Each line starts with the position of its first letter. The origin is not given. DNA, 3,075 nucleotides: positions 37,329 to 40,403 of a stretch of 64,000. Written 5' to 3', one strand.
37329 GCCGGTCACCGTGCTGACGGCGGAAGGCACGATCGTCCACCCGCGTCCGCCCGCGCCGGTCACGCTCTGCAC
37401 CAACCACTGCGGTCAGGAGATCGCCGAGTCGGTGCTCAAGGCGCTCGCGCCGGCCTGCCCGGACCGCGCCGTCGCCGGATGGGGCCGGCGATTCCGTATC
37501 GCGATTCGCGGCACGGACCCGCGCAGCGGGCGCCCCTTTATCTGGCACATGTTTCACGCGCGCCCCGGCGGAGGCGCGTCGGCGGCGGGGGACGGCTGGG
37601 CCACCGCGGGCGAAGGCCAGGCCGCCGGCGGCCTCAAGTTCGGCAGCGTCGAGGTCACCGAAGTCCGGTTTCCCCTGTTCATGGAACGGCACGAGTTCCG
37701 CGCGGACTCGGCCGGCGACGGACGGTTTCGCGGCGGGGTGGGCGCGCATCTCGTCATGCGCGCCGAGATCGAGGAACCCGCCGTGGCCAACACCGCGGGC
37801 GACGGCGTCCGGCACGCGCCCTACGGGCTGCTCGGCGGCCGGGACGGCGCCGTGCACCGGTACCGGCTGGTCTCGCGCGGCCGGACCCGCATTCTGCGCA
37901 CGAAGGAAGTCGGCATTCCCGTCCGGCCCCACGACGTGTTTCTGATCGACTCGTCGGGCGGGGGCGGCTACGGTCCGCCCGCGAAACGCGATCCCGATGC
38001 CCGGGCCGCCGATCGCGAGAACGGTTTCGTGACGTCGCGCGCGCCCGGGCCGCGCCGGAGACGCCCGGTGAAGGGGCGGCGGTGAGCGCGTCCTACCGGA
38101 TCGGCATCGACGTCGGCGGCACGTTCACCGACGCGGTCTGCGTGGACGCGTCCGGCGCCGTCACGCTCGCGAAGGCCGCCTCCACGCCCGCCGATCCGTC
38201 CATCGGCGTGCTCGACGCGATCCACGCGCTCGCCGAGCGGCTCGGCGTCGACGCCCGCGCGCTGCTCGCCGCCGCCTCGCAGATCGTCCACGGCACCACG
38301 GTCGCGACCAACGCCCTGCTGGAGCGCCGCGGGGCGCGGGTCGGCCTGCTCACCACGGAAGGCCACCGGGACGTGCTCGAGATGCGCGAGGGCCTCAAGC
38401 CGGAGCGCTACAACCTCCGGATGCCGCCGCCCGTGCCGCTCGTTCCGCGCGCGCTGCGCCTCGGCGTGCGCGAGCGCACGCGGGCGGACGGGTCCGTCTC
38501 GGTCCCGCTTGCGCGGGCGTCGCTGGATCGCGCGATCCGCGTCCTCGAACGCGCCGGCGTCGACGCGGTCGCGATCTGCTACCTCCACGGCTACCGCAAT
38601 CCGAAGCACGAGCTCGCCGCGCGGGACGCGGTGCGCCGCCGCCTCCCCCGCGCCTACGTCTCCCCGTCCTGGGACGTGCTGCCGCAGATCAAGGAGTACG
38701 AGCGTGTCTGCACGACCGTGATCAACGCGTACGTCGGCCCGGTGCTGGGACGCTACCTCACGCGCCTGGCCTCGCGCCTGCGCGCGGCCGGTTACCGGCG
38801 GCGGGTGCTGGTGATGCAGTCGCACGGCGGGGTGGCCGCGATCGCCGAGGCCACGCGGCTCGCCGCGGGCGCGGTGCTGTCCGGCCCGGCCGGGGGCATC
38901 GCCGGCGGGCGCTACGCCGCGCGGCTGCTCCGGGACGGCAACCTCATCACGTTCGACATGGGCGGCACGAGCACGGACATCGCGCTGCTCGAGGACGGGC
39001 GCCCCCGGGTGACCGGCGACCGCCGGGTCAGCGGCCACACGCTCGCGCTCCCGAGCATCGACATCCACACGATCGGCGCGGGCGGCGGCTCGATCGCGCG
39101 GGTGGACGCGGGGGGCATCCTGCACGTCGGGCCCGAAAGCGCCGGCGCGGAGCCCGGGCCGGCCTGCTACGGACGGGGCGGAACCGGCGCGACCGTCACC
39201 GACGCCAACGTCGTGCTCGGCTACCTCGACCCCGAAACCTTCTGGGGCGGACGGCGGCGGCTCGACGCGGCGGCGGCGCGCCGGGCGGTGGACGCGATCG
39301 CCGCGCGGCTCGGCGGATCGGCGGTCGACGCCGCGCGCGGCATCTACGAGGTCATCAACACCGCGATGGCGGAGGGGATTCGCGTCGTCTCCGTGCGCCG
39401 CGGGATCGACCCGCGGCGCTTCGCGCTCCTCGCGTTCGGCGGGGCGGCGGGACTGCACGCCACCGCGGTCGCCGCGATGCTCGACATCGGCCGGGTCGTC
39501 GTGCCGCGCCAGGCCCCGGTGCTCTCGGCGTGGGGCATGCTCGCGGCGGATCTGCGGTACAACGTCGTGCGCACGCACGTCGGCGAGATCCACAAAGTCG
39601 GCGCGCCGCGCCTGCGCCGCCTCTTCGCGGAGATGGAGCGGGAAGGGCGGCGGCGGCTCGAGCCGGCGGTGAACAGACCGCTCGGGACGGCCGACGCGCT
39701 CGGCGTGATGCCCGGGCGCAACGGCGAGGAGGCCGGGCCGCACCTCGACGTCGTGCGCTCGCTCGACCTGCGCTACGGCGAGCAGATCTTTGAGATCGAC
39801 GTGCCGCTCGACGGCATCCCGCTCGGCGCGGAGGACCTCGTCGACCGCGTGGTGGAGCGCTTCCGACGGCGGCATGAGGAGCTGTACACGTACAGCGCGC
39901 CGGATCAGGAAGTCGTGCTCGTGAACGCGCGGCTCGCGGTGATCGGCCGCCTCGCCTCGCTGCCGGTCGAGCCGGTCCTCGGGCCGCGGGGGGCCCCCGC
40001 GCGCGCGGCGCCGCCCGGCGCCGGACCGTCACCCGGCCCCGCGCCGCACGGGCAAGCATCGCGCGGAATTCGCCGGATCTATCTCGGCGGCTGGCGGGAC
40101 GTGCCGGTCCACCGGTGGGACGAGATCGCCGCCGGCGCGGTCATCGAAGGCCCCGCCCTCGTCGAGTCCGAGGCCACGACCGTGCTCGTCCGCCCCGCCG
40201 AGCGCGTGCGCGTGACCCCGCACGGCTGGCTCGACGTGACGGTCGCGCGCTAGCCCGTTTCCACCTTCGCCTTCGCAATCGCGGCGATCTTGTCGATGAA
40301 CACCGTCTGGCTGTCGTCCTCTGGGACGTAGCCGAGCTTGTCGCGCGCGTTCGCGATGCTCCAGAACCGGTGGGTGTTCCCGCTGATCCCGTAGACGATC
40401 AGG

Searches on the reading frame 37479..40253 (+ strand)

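Call 54: search_protein_families(library=pfam, proteins=[window:37479-40253:+], max_evalue=0.0001)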
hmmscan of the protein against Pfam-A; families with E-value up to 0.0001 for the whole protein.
window:37479-40253:+ (924 aa): 3 families
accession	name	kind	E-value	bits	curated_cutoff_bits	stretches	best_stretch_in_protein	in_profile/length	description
PF01968.24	Hydantoinase_A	-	4.8e-93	312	22.9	1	409-694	1-289/291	Hydantoinase/oxoprolinase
PF05378.19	Hydant_A_N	-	8.7e-52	175.8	25.2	1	207-387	1-174/176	Hydantoinase/oxoprolinase N-terminal region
PF19278.4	Hydant_A_C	-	3.2e-10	40.1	21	1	850-915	119-185/193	Hydantoinase/oxoprolinase C-terminal domain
